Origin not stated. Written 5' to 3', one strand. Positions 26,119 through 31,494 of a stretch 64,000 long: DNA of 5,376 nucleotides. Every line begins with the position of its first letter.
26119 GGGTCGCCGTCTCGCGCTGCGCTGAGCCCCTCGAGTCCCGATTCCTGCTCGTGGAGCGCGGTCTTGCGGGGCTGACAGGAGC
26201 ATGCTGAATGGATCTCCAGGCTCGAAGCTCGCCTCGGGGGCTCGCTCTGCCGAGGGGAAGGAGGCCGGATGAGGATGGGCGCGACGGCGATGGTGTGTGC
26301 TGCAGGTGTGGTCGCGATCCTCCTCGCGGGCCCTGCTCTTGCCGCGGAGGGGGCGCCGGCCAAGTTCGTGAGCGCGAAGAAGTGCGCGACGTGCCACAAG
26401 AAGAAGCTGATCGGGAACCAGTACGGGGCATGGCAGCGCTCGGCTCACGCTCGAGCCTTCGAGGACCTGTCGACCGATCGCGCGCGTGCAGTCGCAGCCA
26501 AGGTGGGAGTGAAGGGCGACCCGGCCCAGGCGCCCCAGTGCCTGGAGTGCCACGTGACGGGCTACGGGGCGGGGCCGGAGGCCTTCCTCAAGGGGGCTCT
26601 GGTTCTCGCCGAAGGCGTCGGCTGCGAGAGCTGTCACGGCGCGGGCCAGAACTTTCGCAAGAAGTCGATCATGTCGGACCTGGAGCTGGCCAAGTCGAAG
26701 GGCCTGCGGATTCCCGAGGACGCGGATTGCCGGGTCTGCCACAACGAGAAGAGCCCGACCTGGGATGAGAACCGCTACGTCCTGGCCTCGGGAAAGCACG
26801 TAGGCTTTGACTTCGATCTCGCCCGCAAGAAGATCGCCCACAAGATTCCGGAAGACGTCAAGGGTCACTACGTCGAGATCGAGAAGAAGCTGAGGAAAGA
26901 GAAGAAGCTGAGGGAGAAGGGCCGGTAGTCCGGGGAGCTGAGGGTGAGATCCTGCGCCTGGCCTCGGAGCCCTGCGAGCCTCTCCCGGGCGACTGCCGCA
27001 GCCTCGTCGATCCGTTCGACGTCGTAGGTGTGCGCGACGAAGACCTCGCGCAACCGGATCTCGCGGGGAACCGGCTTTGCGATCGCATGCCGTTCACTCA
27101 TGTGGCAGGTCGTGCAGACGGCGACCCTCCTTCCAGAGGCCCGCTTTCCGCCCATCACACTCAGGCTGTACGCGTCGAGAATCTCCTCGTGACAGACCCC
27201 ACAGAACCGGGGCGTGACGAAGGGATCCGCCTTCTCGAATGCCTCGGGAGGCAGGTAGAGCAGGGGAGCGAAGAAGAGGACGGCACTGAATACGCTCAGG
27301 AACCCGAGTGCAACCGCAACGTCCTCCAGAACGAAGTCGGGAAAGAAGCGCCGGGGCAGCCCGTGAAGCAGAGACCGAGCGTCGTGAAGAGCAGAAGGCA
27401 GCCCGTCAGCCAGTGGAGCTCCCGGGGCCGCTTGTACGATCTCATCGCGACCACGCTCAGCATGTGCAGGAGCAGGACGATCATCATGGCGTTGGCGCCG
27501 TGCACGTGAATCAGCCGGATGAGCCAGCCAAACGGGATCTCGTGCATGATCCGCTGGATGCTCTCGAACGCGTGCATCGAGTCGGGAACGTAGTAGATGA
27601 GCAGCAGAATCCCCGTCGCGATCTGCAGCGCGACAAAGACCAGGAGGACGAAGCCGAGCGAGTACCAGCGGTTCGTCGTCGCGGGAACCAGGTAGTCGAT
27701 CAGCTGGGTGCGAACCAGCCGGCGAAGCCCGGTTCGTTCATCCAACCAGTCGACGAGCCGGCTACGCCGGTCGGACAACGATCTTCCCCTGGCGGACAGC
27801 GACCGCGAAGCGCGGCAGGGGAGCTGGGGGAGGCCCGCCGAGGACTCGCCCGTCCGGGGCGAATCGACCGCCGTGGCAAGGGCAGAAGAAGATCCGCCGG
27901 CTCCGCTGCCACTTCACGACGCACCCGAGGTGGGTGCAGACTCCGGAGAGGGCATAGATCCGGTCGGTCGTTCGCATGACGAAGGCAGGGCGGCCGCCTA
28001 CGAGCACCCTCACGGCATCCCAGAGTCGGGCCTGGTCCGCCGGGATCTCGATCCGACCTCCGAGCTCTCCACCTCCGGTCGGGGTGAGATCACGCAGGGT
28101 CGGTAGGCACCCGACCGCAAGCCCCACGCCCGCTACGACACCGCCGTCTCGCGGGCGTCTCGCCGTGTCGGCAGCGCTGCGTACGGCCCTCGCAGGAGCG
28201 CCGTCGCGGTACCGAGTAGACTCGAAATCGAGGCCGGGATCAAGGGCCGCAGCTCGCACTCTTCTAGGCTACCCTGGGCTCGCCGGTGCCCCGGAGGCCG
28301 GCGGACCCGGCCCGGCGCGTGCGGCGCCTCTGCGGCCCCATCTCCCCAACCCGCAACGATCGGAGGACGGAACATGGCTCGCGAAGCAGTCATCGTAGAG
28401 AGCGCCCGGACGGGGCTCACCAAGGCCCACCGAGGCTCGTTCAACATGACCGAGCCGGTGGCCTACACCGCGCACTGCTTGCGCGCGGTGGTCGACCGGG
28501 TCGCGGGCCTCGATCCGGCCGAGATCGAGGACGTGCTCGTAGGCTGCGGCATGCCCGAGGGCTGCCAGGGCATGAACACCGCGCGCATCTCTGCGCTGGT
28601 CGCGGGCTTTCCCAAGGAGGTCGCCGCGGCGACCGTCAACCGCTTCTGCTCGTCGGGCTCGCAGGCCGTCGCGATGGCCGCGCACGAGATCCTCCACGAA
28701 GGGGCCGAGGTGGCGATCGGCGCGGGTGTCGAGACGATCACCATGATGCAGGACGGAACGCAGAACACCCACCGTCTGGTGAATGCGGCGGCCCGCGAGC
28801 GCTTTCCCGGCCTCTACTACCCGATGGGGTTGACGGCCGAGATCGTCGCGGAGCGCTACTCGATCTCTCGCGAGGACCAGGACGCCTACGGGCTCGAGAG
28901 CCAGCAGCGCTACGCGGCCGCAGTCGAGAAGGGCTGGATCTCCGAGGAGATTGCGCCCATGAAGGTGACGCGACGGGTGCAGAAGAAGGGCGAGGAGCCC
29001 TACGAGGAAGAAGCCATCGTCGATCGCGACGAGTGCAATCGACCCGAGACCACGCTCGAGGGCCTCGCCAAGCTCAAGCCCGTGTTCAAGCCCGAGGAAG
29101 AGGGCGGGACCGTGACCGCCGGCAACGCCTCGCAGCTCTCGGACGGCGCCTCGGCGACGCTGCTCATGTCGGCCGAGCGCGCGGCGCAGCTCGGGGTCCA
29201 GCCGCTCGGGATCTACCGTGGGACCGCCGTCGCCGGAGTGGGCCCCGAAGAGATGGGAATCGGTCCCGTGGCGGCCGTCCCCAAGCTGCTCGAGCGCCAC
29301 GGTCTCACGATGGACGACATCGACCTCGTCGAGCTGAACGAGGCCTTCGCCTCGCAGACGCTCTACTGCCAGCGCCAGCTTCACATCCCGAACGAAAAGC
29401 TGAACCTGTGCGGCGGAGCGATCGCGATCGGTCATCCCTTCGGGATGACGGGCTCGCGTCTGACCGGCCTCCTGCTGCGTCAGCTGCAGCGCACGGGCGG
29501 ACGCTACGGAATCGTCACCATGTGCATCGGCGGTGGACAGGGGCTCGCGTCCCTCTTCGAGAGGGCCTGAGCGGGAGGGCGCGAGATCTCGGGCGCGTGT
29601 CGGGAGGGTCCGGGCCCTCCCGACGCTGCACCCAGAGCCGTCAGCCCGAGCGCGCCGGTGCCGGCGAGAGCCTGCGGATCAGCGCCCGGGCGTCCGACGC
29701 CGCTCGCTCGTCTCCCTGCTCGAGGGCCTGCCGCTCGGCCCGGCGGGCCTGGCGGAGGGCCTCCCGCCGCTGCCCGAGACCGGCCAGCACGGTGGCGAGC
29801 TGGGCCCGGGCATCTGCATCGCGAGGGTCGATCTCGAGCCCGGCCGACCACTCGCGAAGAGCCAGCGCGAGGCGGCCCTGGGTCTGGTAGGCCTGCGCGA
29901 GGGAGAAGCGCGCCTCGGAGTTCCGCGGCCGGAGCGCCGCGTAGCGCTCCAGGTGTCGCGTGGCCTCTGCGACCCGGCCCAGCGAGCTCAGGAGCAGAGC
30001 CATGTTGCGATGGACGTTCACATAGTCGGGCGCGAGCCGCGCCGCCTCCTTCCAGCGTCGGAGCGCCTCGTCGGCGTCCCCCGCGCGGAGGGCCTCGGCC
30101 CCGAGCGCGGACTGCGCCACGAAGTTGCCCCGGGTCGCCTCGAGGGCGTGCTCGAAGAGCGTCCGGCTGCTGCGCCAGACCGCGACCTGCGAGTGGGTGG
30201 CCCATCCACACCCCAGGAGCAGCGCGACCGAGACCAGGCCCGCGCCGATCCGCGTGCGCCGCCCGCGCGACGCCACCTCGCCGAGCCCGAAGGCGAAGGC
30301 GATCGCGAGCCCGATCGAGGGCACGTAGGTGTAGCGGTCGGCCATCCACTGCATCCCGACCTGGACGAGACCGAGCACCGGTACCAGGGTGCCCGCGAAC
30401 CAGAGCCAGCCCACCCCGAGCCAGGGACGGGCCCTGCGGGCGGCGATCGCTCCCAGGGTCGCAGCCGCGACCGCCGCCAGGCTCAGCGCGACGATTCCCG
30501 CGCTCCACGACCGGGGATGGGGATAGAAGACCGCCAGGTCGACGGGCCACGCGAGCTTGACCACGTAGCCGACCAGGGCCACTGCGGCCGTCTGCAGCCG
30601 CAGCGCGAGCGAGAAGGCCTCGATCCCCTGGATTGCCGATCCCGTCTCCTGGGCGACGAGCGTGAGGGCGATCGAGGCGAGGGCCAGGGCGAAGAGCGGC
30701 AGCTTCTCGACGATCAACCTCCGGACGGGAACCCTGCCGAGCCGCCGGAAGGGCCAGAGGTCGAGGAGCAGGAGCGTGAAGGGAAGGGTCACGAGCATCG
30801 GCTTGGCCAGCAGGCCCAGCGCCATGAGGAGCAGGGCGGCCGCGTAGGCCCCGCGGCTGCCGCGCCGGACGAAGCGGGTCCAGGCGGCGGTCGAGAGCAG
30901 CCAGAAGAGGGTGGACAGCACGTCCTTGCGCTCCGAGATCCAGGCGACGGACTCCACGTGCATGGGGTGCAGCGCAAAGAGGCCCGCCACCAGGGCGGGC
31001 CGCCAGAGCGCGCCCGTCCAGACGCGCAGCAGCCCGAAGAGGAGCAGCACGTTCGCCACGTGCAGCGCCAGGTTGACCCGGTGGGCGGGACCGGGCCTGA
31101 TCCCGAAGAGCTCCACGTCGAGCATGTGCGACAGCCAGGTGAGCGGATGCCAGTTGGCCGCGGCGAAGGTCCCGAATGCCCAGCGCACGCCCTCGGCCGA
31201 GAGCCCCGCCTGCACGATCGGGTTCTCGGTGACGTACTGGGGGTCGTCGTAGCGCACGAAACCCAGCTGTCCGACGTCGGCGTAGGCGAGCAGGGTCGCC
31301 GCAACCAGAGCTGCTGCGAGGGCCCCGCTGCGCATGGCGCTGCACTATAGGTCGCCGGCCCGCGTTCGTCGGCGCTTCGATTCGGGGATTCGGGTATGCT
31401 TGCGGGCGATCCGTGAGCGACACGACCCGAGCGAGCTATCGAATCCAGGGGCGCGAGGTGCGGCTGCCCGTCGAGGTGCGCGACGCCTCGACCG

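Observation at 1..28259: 28-kb respiratory island: Ccm genes, about 60 haem c sites, three quinone-pool modules and two outer-membrane conduits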

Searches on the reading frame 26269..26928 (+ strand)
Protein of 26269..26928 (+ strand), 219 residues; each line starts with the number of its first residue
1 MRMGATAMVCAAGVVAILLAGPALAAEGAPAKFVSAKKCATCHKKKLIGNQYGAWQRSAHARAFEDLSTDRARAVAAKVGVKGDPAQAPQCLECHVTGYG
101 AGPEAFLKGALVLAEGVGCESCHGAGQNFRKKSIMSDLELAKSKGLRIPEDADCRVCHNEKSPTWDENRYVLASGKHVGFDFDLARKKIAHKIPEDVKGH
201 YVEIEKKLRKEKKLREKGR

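Call 9: search_protein_families(library=pfam, proteins=[window:26269-26928:+], max_evalue=0.01)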
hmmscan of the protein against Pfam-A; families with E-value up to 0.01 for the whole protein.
window:26269-26928:+ (219 aa): 7 families
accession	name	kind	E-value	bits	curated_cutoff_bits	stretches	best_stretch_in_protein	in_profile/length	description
PF13435.11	Cytochrome_C554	-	3.1e-21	76.6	20.8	1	38-124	1-84/84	Cytochrome c554 and c-prime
PF14522.11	Cytochrome_C7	-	3.4e-07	30.4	24.8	2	115-163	12-53/67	Cytochrome c7 and related cytochrome c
PF22113.1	Mtrc-MtrF_II-IV_dom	-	1.7e-06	28.1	30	1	36-163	28-168/176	Outer membrane cytochrome MtrC/MtrF-like, domains II/IV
PF14537.11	Cytochrom_c3_2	-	4.4e-05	24.3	25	1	90-162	8-68/79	Cytochrome c3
PF02085.21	Cytochrom_CIII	-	0.002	18.9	22.9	0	37-123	31-101/101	Class III cytochrome C family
PF23392.1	DUF7101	-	0.0024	18.3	27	0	117-160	34-79/96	Domain of unknown function (DUF7101)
PF13447.11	Multi-haem_cyto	-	0.0026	17.5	21.9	0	37-97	116-175/269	Seven times multi-haem cytochrome CxxCH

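Call 32: search_protein_families(library=ncbifam, proteins=[window:26269-26928:+], max_evalue=0.001)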
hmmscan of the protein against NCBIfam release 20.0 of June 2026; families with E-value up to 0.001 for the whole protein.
window:26269-26928:+ (219 aa): 7 families
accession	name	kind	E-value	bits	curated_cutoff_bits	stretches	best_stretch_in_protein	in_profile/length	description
NF043010.1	Cyt554_Nsmonas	equivalog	3.2e-18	66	400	1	7-142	7-134/238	cytochrome c-550 CycA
NF041198.1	UshA_like_PCGU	equivalog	8.2e-18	64.2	275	1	30-161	402-511/519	UshA-like (seleno)protein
TIGR03508.1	decahem_SO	subfamily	6.2e-05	22.6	192.2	0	115-164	33-84/258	DmsE family decaheme c-type cytochrome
TIGR03507.1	decahem_SO1788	subfamily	6.4e-05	21.6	209.3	0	85-167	240-309/672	OmcA/MtrC family decaheme c-type cytochrome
TIGR03153.1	cytochr_NrfH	equivalog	0.00046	20.3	134.2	0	14-96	6-60/138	cytochrome c nitrite reductase small subunit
TIGR01905.1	paired_CXXCH_1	subfamily_domain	0.00053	19.9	25.2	0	151-160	6-15/41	doubled CXXCH domain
NF040886.1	cyt_C_like_Sec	equivalog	0.00057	18.6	250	0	35-86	44-90/423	multiheme c-type cytochrome (seleno)protein ExtKL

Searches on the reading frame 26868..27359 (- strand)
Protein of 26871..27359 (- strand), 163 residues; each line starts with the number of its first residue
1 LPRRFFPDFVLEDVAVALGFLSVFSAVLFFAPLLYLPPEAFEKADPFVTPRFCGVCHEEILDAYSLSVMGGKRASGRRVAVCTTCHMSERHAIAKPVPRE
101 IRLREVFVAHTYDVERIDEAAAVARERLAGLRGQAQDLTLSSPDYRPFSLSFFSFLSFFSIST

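Call 32: search_protein_families(library=ncbifam, proteins=[window:26868-27305:-], max_evalue=0.001)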
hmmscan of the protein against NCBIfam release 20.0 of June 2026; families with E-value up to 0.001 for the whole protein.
window:26868-27305:- (145 aa): 0 families

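Call 36: find_homologous_proteins(query=window:26871-27359:-, max_evalue=0.01)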
Query seq(163 aa) (163 aa): 1 proteins with E <= 0.01 among 659 candidates.
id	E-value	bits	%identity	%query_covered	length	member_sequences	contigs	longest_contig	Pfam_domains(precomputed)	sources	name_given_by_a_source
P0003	1.6e-14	72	83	29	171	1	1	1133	PF00032.23,PF13631.12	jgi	jgi:ubiquinol-cytochrome c reductase cytochrome b subunit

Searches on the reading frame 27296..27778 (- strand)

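Call 9: search_protein_families(library=pfam, proteins=[window:27296-27778:-], max_evalue=0.01)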
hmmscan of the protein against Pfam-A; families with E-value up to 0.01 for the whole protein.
window:27296-27778:- (160 aa): 3 families
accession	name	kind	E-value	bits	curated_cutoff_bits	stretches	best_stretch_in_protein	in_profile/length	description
PF00033.24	Cytochrome_B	-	2.3e-29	103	27.2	1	27-151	2-126/189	Cytochrome b/b6/petB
PF13631.11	Cytochrom_B_N_2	-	3.2e-12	47.2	27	1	97-140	2-45/169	Cytochrome b(N-terminal)/b6/petB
PF13301.11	DUF4079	-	0.0001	23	31.4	1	33-141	45-135/141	Protein of unknown function (DUF4079)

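Call 32: search_protein_families(library=ncbifam, proteins=[window:27296-27778:-], max_evalue=0.001)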
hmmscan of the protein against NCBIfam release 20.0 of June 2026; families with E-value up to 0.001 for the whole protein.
window:27296-27778:- (160 aa): 4 families
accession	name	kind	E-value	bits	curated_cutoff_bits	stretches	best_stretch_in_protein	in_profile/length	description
NF002990.0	PRK03735.1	subfamily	4.6e-33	114.9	325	1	6-141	3-144/223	cytochrome b6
NF040969.1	cytb_ExtP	equivalog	2.1e-31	109.4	290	1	26-140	5-126/205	selenite/tellurite reduction operon b-type cytochrome ExtP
NF041076.1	cyt_b_SoxC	equivalog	6.7e-22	78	740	1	9-140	2-127/542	proton pump complex cytochrome B SoxC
NF050120.1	bc1_QcrB_actin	exception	2.6e-10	39.8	500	1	69-140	73-144/458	cytochrome bc1 complex cytochrome b subunit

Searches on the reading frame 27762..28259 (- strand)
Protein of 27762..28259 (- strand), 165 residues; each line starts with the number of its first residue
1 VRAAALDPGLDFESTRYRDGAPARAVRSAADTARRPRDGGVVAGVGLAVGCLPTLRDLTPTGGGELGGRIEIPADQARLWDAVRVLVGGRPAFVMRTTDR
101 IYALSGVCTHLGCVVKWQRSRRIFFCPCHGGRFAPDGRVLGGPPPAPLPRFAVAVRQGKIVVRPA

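Call 9: search_protein_families(library=pfam, proteins=[window:27762-28259:-], max_evalue=0.01)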
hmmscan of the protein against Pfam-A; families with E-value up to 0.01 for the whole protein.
window:27762-28259:- (165 aa): 1 family
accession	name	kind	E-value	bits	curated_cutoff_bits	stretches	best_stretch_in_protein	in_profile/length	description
PF00355.32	Rieske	-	1.4e-12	47.8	20.3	1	81-151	15-87/88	Rieske [2Fe-2S] domain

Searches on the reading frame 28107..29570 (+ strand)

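Call 18: search_protein_families(library=pfam, proteins=[window:28107-29570:+], max_evalue=0.0001)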
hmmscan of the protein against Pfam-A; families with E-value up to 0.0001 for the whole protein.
window:28107-29570:+ (487 aa): 2 families
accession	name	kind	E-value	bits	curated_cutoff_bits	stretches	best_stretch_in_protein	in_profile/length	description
PF00108.29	Thiolase_N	-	7.1e-60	203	26.4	1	95-356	2-259/260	Thiolase, N-terminal domain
PF02803.24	Thiolase_C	-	2.6e-47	159.9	27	1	365-486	2-123/123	Thiolase, C-terminal domain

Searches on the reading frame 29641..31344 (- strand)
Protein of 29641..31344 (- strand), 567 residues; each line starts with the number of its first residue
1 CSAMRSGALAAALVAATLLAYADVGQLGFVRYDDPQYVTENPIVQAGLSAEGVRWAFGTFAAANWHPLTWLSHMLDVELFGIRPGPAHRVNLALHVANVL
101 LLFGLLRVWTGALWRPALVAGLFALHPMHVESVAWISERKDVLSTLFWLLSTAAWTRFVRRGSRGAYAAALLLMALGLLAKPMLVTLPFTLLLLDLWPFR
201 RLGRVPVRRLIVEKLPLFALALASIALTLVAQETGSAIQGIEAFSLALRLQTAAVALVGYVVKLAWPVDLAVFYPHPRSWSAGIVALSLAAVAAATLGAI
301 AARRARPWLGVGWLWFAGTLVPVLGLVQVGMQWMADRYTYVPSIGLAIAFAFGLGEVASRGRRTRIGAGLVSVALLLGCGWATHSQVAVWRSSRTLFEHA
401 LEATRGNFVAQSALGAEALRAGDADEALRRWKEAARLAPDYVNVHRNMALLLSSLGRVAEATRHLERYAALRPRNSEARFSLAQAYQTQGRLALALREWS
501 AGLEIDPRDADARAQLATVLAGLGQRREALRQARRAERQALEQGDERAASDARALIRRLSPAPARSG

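Call 18: search_protein_families(library=pfam, proteins=[window:29641-31344:-], max_evalue=0.0001)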
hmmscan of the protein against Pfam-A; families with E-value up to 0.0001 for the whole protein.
window:29641-31344:- (567 aa): 9 families
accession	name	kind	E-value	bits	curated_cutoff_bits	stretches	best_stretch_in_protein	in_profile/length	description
PF13431.12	TPR_17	-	2.9e-14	52.5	24.4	0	466-496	3-33/34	Tetratricopeptide repeat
PF13414.12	TPR_11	-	4.1e-13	49.2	26.8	0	422-456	8-42/42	TPR repeat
PF14559.12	TPR_19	-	1.7e-09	38.3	25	1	418-469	1-52/68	Tetratricopeptide repeat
PF07719.23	TPR_2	-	2.3e-08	34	27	0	477-509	2-34/34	Tetratricopeptide repeat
PF00515.34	TPR_1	-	1.1e-06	28.6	27.8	0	477-509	2-34/34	Tetratricopeptide repeat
PF13432.12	TPR_16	-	1.5e-05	25.8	32.7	1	448-507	3-62/65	Tetratricopeptide repeat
PF13428.12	TPR_14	-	2.2e-05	25.1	23.5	0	477-518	2-43/44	Tetratricopeptide repeat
PF13231.12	PMT_2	-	6e-05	23.7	26.1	1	78-218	15-145/160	Dolichyl-phosphate-mannose-protein mannosyltransferase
PF13371.12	TPR_9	-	6.1e-05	23.4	35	1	418-479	5-66/73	Tetratricopeptide repeat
